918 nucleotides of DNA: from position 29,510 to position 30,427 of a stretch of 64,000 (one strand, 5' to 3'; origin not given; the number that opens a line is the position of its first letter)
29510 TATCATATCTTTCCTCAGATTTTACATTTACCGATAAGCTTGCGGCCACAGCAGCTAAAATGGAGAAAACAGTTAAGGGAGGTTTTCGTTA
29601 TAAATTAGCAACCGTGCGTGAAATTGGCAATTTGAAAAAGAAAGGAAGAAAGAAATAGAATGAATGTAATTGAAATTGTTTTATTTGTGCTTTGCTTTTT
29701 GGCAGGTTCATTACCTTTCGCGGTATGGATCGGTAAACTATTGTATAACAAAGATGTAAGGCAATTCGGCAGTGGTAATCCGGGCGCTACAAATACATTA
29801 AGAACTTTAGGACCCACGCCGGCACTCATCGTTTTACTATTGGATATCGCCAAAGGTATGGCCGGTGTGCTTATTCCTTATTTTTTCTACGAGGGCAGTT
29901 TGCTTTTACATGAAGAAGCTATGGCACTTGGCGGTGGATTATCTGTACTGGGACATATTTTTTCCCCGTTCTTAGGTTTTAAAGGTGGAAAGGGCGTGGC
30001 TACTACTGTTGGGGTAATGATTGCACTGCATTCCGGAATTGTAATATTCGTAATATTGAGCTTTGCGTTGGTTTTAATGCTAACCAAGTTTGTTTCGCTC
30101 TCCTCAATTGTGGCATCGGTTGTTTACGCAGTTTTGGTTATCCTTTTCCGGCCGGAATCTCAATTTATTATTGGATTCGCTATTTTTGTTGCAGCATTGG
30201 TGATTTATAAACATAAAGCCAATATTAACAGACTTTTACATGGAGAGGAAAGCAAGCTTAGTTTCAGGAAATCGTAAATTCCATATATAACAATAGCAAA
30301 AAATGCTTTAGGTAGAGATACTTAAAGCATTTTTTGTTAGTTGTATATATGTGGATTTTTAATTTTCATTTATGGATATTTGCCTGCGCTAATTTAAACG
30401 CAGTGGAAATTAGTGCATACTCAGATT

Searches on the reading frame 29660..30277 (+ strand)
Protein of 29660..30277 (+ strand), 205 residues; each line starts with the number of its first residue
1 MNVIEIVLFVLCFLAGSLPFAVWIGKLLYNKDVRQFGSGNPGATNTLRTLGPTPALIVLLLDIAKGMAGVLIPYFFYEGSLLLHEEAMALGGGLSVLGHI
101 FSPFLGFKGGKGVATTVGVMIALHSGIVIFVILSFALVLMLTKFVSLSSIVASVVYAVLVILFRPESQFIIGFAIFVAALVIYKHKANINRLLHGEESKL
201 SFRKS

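Call 15: find_encoding_contigs(protein=window:29660-30277:+, flank=3000, max_places=6)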
Protein window:29660-30277:+ (205 aa): 1 contig read that carries it; 1 place shown.
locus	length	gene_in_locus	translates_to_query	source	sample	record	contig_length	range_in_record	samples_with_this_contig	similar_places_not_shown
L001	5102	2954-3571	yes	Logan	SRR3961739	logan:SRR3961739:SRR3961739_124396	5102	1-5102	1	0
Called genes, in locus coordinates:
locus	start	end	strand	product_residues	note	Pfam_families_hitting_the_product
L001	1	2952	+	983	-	?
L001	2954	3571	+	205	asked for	PF02660:G3P_acyltransf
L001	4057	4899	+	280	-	PF01435:Peptidase_M48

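Call 16: find_related_loci(query=window:29660-30277:+, collection=genome_contigs, flank=6000)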
Query window:29660-30277:+ (205 aa) in genome_contigs; peptide patterns used: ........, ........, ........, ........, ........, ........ (x = any residue, [..] = any of these).
600 stretches matched a pattern (row limit reached: there are more); 570 encode a relative of the query (tblastn E <= 1e-3); the best 80 are kept; 80 distinct loci.
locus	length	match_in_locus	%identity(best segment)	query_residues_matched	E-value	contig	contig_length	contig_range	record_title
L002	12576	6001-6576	47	6-203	6e-45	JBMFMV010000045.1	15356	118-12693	MAG: bacterium isolate KM4337-30 NODE_45_length_15356_cov_4.791151, whole genome shotgun sequence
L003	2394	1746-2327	42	13-204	4e-44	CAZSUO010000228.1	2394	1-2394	MAG TPA_asm: uncultured Coriobacteriaceae bacterium isolate SRP263991_co7_90 genome assembly, contig: NODE_119777_length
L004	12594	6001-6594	43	1-204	3e-44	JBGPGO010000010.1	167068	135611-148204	MAG: Fimbriimonadia bacterium isolate OBJ_0618_7090110_40 k141_10040950_length_167068_cov_21.2057, whole genome shotgun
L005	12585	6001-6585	43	2-200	1e-43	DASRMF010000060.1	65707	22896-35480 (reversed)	MAG TPA_asm: Atribacterota bacterium isolate SMAG_U10208 k141_18663, whole genome shotgun sequence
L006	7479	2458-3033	44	6-203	9e-42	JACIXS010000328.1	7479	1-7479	MAG: bacterium isolate MAG-58 Unclassified_M_bin7_Scaffold_330, whole genome shotgun sequence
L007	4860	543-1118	46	6-203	4e-41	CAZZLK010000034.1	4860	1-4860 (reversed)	MAG TPA_asm: uncultured bacterium isolate binchicken_co25_109 genome assembly, contig: k141_158567, whole genome shotgun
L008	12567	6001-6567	41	6-200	8e-41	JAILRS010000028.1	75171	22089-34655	MAG: Selenomonadaceae bacterium isolate RUI390 k141_3691660_flag=0_multi=28.9925_len=75171, whole genome shotgun sequenc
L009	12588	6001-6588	43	13-205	4e-40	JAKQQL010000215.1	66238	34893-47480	MAG: Candidatus Cloacimonadota bacterium isolate USMO_maxbin.155 k141_1394053, whole genome shotgun sequence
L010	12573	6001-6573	42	7-203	8e-40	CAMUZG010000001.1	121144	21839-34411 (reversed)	MAG TPA_asm: uncultured Selenomonadales bacterium isolate SRR8387720_bin.12_metaWRAP_v1.3_MAG genome assembly, contig: E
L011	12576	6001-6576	42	13-204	1e-39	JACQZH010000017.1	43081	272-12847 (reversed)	MAG: Candidatus Omnitrophota bacterium isolate NC_groundwater_1562_Pr4_S-0.65um_39_9 SR1-18-Sp65_coassembly_scaffold_116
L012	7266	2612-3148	42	13-197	2e-39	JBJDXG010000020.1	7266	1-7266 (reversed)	MAG: bacterium isolate PUUB15_bin.046 NODE_11698_length_7266_cov_4.601720, whole genome shotgun sequence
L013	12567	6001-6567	40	5-200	2e-39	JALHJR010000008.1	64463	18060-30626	MAG: Tepidanaerobacter acetatoxydans isolate 8-LJY_011 scaffold_97, whole genome shotgun sequence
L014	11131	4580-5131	42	12-200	3e-39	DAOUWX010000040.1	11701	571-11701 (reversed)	MAG TPA_asm: Atribacterota bacterium isolate CSMAG_886 CSMAG_886_k141_222725_length_11701_cov_28.0000, whole genome shot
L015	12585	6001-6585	42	16-205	3e-39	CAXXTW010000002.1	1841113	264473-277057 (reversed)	MAG: Candidatus Cloacimonadales bacterium isolate 9fda2c5a-d3f7-4259-8430-39c718cedffe genome assembly, contig: contig_2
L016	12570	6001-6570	42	7-203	4e-39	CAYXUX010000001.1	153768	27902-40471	MAG TPA_asm: uncultured Clostridiaceae bacterium isolate binchicken_co173_592 genome assembly, contig: NODE_228_length_1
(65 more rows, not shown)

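Call 17: find_homologous_proteins(query=window:29660-30277:+, max_evalue=1e-30)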
Query window:29660-30277:+ (205 aa): 2087 proteins with E <= 1e-30 among 8000 candidates; the best 120 are listed.
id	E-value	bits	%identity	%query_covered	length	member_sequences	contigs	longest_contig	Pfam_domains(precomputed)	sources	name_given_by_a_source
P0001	4.2e-122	423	100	100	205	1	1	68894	PF02660.21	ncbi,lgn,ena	-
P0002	1.2e-96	340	77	98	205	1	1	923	PF02660.21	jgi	jgi:glycerol-3-phosphate acyltransferase PlsY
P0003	6.5e-95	335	76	100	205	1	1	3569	PF02660.21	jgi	jgi:glycerol-3-phosphate acyltransferase PlsY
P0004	4.8e-93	328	77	98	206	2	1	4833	PF02660.21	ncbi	ncbi:MAG: glycerol-3-phosphate 1-O-acyltransferase PlsY [Bacteroidia bacterium]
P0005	8.0e-93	328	76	98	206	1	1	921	PF02660.21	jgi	jgi:acyl phosphate:glycerol-3-phosphate acyltransferase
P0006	1.8e-90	320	75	98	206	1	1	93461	PF02660.21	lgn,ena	-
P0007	1.9e-63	232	55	100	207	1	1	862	PF02660.21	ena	-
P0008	3.0e-59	218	54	100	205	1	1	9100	PF02660.21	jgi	jgi:glycerol-3-phosphate acyltransferase PlsY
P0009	8.5e-58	213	53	97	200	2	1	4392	PF02660.21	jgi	jgi:glycerol-3-phosphate acyltransferase PlsY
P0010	2.2e-57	212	52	100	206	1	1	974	PF02660.21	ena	-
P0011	1.6e-56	209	51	100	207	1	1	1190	PF02660.21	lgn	-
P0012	7.0e-56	207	49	100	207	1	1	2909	PF02660.21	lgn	-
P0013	6.1e-55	204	48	99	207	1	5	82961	PF02660.21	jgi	jgi:acyl phosphate:glycerol-3-phosphate acyltransferase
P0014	1.5e-54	203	50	98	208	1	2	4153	PF02660.21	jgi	jgi:glycerol-3-phosphate acyltransferase PlsY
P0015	1.5e-54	203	50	98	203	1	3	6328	PF02660.21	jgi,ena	jgi:glycerol-3-phosphate acyltransferase PlsY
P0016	1.7e-54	203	50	98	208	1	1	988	PF02660.21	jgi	jgi:glycerol-3-phosphate acyltransferase PlsY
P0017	1.7e-52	196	50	99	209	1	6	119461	PF02660.21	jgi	jgi:acyl phosphate:glycerol-3-phosphate acyltransferase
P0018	2.0e-52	196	54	98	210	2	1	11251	PF02660.21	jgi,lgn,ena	-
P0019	8.8e-52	194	50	100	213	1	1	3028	PF02660.21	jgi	jgi:glycerol-3-phosphate acyltransferase PlsY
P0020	1.1e-51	193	51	99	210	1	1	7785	PF02660.21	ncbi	-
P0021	2.4e-51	192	51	100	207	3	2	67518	PF02660.21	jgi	-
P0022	2.5e-51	192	51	99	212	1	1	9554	PF02660.21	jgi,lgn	-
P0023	1.1e-50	190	50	99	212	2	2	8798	PF02660.21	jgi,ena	-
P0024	3.8e-50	188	50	100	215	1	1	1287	PF02660.21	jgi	jgi:glycerol-3-phosphate acyltransferase PlsY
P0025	8.5e-50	187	46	100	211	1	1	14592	PF02660.21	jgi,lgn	-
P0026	8.7e-50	187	48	100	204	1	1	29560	PF02660.21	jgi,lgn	jgi:glycerol-3-phosphate acyltransferase PlsY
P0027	1.9e-49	186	48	95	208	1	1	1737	PF02660.21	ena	-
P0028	4.4e-49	185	48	98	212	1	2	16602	PF02660.21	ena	-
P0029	1.6e-47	180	49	96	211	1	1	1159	PF02660.21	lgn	-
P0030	1.6e-47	180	45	100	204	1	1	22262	PF02660.21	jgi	jgi:glycerol-3-phosphate acyltransferase PlsY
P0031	1.0e-46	177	51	96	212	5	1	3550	PF02660.21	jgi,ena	-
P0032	1.4e-46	177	47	98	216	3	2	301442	PF02660.21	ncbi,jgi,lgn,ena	ncbi:MAG: glycerol-3-phosphate 1-O-acyltransferase PlsY [Lentimicrobiaceae bacterium]|jgi:glycerol-3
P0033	1.6e-46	177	46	100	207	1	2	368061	PF02660.21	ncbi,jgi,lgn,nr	ncbi:MAG: glycerol-3-phosphate 1-O-acyltransferase PlsY [Bacteroidota bacterium]|nr:glycerol-3-phosp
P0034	3.7e-46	175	51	95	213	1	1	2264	PF02660.21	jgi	jgi:acyl phosphate:glycerol-3-phosphate acyltransferase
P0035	7.8e-46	174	50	96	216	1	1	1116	PF02660.21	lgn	-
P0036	2.0e-45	173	49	96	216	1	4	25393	PF02660.21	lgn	-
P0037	3.5e-45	172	50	97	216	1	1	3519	PF02660.21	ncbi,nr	ncbi:MAG: glycerol-3-phosphate 1-O-acyltransferase PlsY [Bacteroidota bacterium]|nr:glycerol-3-phosp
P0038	7.3e-45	171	48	95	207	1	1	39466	PF02660.21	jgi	jgi:glycerol-3-phosphate acyltransferase PlsY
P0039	8.0e-45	171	49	96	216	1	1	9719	PF02660.21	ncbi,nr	ncbi:MAG: glycerol-3-phosphate 1-O-acyltransferase PlsY [Bacteroidales bacterium]|nr:glycerol-3-phos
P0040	1.0e-44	171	49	96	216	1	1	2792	PF02660.21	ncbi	-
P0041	1.1e-44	171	48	96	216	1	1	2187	PF02660.21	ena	-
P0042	1.3e-44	170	48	99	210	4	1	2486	PF02660.21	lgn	-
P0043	1.6e-44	170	48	96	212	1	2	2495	PF02660.21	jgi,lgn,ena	jgi:glycerol-3-phosphate acyltransferase PlsY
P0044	1.7e-44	170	44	98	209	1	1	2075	PF02660.21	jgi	jgi:glycerol-3-phosphate acyltransferase PlsY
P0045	2.1e-44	170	47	100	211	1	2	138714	PF02660.21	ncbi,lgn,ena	ncbi:MAG: glycerol-3-phosphate 1-O-acyltransferase PlsY [Bacteroidota bacterium]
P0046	2.1e-44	170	48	96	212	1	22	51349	PF02660.21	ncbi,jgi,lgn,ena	jgi:glycerol-3-phosphate acyltransferase PlsY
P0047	3.3e-44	169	46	97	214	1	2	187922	PF02660.21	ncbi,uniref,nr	ncbi:glycerol-3-phosphate 1-O-acyltransferase PlsY [Pontibacter ruber]|uniref:Glycerol-3-phosphate a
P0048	3.5e-44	169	48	96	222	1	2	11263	PF02660.21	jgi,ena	jgi:glycerol-3-phosphate acyltransferase PlsY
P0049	4.0e-44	169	44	95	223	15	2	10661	PF02660.21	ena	-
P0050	4.1e-44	169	47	96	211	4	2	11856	PF02660.21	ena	-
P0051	4.5e-44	169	47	96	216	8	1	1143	PF02660.21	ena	-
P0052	5.3e-44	168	46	96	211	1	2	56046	PF02660.21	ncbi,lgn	-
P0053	5.5e-44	168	46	96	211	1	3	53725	PF02660.21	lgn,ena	-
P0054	5.6e-44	168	47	96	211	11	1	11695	PF02660.21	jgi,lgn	-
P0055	6.6e-44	168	47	96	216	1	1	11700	PF02660.21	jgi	jgi:acyl phosphate:glycerol-3-phosphate acyltransferase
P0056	9.0e-44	168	46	96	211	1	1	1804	PF02660.21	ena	-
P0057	1.1e-43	167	48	96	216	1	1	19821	PF02660.21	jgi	jgi:glycerol-3-phosphate acyltransferase PlsY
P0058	1.1e-43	167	47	96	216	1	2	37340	PF02660.21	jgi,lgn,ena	-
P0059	1.4e-43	167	46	96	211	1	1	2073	PF02660.21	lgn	-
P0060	1.7e-43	167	46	96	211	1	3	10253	PF02660.21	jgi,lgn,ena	-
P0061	1.9e-43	167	48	96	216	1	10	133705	PF02660.21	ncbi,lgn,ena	-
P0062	2.0e-43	167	47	100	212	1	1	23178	PF02660.21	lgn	-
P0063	2.8e-43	166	48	100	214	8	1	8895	PF02660.21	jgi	-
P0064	2.8e-43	166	48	96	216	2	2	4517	PF02660.21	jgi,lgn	jgi:acyl phosphate:glycerol-3-phosphate acyltransferase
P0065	2.8e-43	166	46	96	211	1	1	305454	PF02660.21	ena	-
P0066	2.9e-43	166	47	100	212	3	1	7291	PF02660.21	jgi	jgi:glycerol-3-phosphate acyltransferase PlsY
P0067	3.0e-43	166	47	98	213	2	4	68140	PF02660.21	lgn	-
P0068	3.3e-43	166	46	96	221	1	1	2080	PF02660.21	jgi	jgi:glycerol-3-phosphate acyltransferase PlsY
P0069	4.3e-43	165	47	94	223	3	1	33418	PF02660.21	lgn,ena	-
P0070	4.8e-43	165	47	96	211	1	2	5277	PF02660.21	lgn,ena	-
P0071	5.6e-43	165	46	98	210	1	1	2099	PF02660.21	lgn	-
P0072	5.7e-43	165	44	99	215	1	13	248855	PF02660.21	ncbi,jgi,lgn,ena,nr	ncbi:MAG TPA: acyl-phosphate glycerol 3-phosphate acyltransferase [Flavobacteriales bacterium]|nr:ac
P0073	6.2e-43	165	47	96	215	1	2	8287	PF02660.21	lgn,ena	-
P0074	7.2e-43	165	45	96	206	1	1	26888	PF02660.21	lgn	-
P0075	7.7e-43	165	44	99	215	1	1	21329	PF02660.21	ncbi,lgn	ncbi:MAG: glycerol-3-phosphate 1-O-acyltransferase PlsY [Flavobacteriales bacterium]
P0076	8.7e-43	164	45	97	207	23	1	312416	PF02660.21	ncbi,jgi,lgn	ncbi:MAG: glycerol-3-phosphate acyltransferase PlsY [Crocinitomicaceae bacterium]|jgi:glycerol-3-pho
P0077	8.9e-43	164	46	92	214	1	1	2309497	PF02660.21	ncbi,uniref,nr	ncbi:glycerol-3-phosphate 1-O-acyltransferase PlsY [Rufibacter roseolus]|uniref:glycerol-3-phosphate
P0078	9.0e-43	164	46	98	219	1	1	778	PF02660.21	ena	-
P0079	9.0e-43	164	46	93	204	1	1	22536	PF02660.21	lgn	-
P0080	9.5e-43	164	44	96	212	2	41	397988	PF02660.21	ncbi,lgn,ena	-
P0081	9.7e-43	164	46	96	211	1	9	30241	PF02660.21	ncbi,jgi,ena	jgi:acyl phosphate:glycerol-3-phosphate acyltransferase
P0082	9.7e-43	164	47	96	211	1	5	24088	PF02660.21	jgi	jgi:glycerol-3-phosphate acyltransferase PlsY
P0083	1.1e-42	164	45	95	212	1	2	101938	PF02660.21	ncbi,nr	ncbi:MAG: glycerol-3-phosphate 1-O-acyltransferase PlsY [Bacteroides sp.]|nr:glycerol-3-phosphate 1-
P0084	1.4e-42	164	47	96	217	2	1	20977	PF02660.21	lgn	-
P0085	1.4e-42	164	44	99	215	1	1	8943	PF02660.21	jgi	-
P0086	1.6e-42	164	46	96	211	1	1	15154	PF02660.21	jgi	-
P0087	1.8e-42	163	45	98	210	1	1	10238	PF02660.21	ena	-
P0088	1.9e-42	163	46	95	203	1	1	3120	PF02660.21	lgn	-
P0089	2.0e-42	163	46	95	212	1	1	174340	PF02660.21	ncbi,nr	ncbi:MAG: glycerol-3-phosphate 1-O-acyltransferase PlsY [Bacteroides sp.]|nr:glycerol-3-phosphate 1-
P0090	2.0e-42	163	47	96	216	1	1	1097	PF02660.21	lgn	-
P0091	2.1e-42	163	45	92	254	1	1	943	PF02660.21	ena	-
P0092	2.1e-42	163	45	96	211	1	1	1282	PF02660.21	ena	-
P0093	2.6e-42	163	43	98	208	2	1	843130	PF02660.21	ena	-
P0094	2.9e-42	163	44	99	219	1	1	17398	PF02660.21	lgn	-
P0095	3.2e-42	163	47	98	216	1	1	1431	PF02660.21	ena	-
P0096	3.7e-42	162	44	100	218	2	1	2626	PF02660.21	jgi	jgi:glycerol-3-phosphate acyltransferase PlsY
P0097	4.0e-42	162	47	95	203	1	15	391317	PF02660.21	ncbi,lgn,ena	-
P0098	4.1e-42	162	45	97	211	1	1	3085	PF02660.21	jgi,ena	-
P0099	4.1e-42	162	47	97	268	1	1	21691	PF02660.21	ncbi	-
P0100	4.4e-42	162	43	98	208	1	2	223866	PF02660.21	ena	-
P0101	4.8e-42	162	44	96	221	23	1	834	PF02660.21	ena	-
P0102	5.1e-42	162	46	96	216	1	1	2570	PF02660.21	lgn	-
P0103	5.4e-42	162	42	94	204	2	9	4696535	PF02660.21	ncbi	-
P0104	5.6e-42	162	43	96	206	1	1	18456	PF02660.21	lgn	-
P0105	6.3e-42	162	45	98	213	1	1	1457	PF02660.21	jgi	jgi:acyl phosphate:glycerol-3-phosphate acyltransferase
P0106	8.7e-42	161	46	93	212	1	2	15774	PF02660.21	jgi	jgi:glycerol-3-phosphate acyltransferase PlsY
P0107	1.0e-41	161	45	92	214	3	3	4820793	PF02660.21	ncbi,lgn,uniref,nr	ncbi:acyl-phosphate glycerol 3-phosphate acyltransferase [Rufibacter radiotolerans]|uniref:Glycerol-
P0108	1.0e-41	161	45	96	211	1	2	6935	PF02660.21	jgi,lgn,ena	-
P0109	1.1e-41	161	45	92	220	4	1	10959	PF02660.21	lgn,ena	-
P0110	1.2e-41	161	46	98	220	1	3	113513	PF02660.21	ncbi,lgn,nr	ncbi:MAG: glycerol-3-phosphate 1-O-acyltransferase PlsY [Thermoflavifilum sp.]|nr:glycerol-3-phospha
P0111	1.3e-41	161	44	98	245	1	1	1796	PF02660.21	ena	-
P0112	1.3e-41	161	46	98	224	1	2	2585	PF02660.21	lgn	-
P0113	1.4e-41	161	46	96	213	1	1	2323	PF02660.21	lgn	-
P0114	1.4e-41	160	46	96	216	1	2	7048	PF02660.21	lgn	-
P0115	1.5e-41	160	44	98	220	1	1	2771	PF02660.21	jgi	jgi:glycerol-3-phosphate acyltransferase PlsY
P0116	1.6e-41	160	46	100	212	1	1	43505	PF02660.21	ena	-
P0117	1.6e-41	160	46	100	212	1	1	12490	PF02660.21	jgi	-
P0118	1.7e-41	160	45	98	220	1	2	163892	PF02660.21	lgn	-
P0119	1.7e-41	160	46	98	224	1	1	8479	PF02660.21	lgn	-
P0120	1.9e-41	160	46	98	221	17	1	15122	PF02660.21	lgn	-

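Call 19: find_encoding_contigs(protein=P0006, flank=10000, max_places=3)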
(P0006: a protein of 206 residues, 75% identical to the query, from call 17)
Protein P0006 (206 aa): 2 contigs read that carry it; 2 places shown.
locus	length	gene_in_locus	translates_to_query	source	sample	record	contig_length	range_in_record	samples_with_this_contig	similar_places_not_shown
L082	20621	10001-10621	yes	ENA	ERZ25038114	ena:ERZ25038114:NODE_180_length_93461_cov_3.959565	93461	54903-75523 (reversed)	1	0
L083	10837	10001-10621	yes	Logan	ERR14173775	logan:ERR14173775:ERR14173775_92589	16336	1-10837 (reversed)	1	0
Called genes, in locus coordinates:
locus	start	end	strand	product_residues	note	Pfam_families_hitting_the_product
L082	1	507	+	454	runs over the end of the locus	PF00515:TPR_1 (faint), PF07719:TPR_2 (faint), PF13424:TPR_12 (faint)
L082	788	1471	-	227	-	PF04264:YceI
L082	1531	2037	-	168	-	PF00156:Pribosyltran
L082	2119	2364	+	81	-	PF01197:Ribosomal_L31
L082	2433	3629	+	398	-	PF13562:NTP_transf_4, PF00132:Hexapep (faint)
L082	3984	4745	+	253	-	PF00121:TIM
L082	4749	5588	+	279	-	PF06325:PrmA, PF02475:TRM5-TYW2_MTfase (weak), PF05175:MTS, PF13489:Methyltransf_23 (weak), PF13649:Methyltransf_25, PF13847:Methyltransf_31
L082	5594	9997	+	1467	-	-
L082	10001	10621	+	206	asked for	PF02660:G3P_acyltransf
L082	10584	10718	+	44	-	-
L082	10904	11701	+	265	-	PF01435:Peptidase_M48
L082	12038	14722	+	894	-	PF01820:Dala_Dala_lig_N, PF07478:Dala_Dala_lig_C, PF02655:ATP-grasp_3 (faint), PF13535:ATP-grasp_4 (faint), PF07478:Dala_Dala_lig_C, PF01820:Dala_Dala_lig_N, PF07478:Dala_Dala_lig_C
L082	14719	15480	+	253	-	PF03793:PASTA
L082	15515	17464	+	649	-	PF18962:Por_Secre_tail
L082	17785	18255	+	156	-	PF04308:RNaseH_like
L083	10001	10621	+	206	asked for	PF02660:G3P_acyltransf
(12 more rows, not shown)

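Call 20: find_encoding_contigs(protein=P0004, flank=10000, max_places=3)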
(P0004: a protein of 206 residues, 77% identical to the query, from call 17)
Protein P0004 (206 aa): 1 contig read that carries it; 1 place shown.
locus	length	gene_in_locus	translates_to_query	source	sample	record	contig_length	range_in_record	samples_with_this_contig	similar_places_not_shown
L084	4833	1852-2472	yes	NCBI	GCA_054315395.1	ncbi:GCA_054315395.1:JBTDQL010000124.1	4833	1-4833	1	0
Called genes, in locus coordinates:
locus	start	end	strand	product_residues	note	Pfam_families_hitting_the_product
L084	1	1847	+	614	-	?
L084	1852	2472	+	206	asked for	PF02660:G3P_acyltransf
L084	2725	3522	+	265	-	PF01435:Peptidase_M48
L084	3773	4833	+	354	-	PF01820:Dala_Dala_lig_N, PF02222:ATP-grasp (faint), PF07478:Dala_Dala_lig_C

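Call 21: find_encoding_contigs(protein=P0003, flank=10000, max_places=3)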
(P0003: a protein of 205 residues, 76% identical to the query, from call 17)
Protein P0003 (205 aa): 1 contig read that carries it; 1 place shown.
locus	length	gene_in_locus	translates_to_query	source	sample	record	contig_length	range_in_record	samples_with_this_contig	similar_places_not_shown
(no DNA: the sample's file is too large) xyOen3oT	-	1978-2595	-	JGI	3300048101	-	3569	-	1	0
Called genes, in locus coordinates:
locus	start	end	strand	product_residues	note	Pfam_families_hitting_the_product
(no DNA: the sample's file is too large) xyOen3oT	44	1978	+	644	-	-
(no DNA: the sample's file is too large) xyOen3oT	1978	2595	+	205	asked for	PF02660:G3P_acyltransf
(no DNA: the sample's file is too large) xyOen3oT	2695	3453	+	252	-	PF01435:Peptidase_M48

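Call 28: find_encoding_contigs(protein=P0017, flank=10000, max_places=1)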
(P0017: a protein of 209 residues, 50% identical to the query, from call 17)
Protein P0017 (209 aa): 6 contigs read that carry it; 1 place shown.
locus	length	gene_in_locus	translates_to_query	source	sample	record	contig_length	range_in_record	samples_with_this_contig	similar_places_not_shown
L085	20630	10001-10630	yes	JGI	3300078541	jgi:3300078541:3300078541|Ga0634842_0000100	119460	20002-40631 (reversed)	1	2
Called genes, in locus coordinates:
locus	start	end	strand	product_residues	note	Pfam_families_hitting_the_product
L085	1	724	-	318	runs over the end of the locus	PF11751:PorP_SprF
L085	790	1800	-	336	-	PF07885:Ion_trans_2, PF02254:TrkA_N, PF06241:Castor_Poll_mid (faint), PF02080:TrkA_C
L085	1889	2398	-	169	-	PF00156:Pribosyltran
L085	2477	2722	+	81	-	PF01197:Ribosomal_L31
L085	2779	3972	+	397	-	PF13562:NTP_transf_4, PF00132:Hexapep (faint)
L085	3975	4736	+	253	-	PF00121:TIM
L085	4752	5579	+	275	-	PF06325:PrmA, PF05175:MTS (weak), PF13489:Methyltransf_23 (weak), PF13847:Methyltransf_31 (weak)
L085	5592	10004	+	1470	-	-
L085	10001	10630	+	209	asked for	PF02660:G3P_acyltransf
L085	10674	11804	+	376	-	PF01041:DegT_DnrJ_EryC1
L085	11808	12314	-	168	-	PF21711:DCTN5 (weak), PF00132:Hexapep, PF25084:LbH_EIF2B (weak), PF25087:GMPPB_C (weak), PF00132:Hexapep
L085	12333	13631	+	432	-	PF01979:Amidohydro_1, PF07969:Amidohydro_3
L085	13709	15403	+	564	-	PF07837:FTCD_N, PF02971:FTCD, PF04961:FTCD_C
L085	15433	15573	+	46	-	-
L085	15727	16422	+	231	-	PF13507:GATase_5, PF00117:GATase (weak), PF01965:DJ-1_PfpI (weak), PF07685:GATase_3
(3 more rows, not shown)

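Call 29: find_encoding_contigs(protein=P0018, flank=10000, max_places=1)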
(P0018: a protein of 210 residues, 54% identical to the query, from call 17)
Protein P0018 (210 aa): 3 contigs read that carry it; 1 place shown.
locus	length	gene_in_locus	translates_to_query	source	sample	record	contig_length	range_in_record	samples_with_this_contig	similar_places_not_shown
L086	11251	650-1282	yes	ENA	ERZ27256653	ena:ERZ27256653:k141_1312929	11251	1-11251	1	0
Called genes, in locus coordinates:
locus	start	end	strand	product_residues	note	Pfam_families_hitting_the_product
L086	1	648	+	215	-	?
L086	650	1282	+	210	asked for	PF02660:G3P_acyltransf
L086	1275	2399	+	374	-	PF01041:DegT_DnrJ_EryC1, PF00155:Aminotran_1_2 (faint)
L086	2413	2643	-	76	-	PF17653:DUF5522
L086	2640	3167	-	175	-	PF05176:ATP-synt_10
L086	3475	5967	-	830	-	PF08245:Mur_ligase_M, PF01168:Ala_racemase_N, PF00842:Ala_racemase_C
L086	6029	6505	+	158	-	PF21982:RecX_HTH1 (faint), PF02631:RecX_HTH2, PF21981:RecX_HTH3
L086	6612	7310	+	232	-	PF01144:CoA_trans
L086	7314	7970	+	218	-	PF01144:CoA_trans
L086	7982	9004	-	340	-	PF04055:Radical_SAM, PF13186:SPASM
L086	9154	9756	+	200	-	PF01983:CofC (weak), PF09837:DUF2064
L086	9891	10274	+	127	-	PF03938:OmpH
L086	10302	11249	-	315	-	?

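Call 30: find_encoding_contigs(protein=P0013, flank=10000, max_places=1)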
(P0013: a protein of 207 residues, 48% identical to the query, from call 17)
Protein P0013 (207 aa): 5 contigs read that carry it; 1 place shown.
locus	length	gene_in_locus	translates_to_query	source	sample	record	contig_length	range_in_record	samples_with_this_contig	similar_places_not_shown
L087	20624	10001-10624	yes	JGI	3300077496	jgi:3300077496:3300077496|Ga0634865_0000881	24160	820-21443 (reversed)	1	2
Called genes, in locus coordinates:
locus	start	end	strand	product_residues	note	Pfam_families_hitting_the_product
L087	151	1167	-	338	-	PF07885:Ion_trans_2, PF02254:TrkA_N, PF02080:TrkA_C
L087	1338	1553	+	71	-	-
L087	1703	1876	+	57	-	PF06296:RelE (weak)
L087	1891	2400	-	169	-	PF00156:Pribosyltran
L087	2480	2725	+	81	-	PF01197:Ribosomal_L31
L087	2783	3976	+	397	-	PF13562:NTP_transf_4, PF00132:Hexapep (faint), PF25087:GMPPB_C (faint)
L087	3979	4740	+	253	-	PF00121:TIM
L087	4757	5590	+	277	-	PF06325:PrmA, PF05175:MTS, PF13489:Methyltransf_23 (weak), PF02475:TRM5-TYW2_MTfase (weak), PF13847:Methyltransf_31 (weak), PF13649:Methyltransf_25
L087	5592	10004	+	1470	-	-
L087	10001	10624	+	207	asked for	PF02660:G3P_acyltransf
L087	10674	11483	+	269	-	PF01435:Peptidase_M48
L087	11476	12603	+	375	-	PF01041:DegT_DnrJ_EryC1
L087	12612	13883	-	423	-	PF14870:PSII_BNR, PF15902:Sortilin-Vps10 (faint), PF02012:BNR (faint), PF14870:PSII_BNR, PF18962:Por_Secre_tail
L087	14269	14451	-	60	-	PF17653:DUF5522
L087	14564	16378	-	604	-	PF00664:ABC_membrane, PF02463:SMC_N (faint), PF00005:ABC_tran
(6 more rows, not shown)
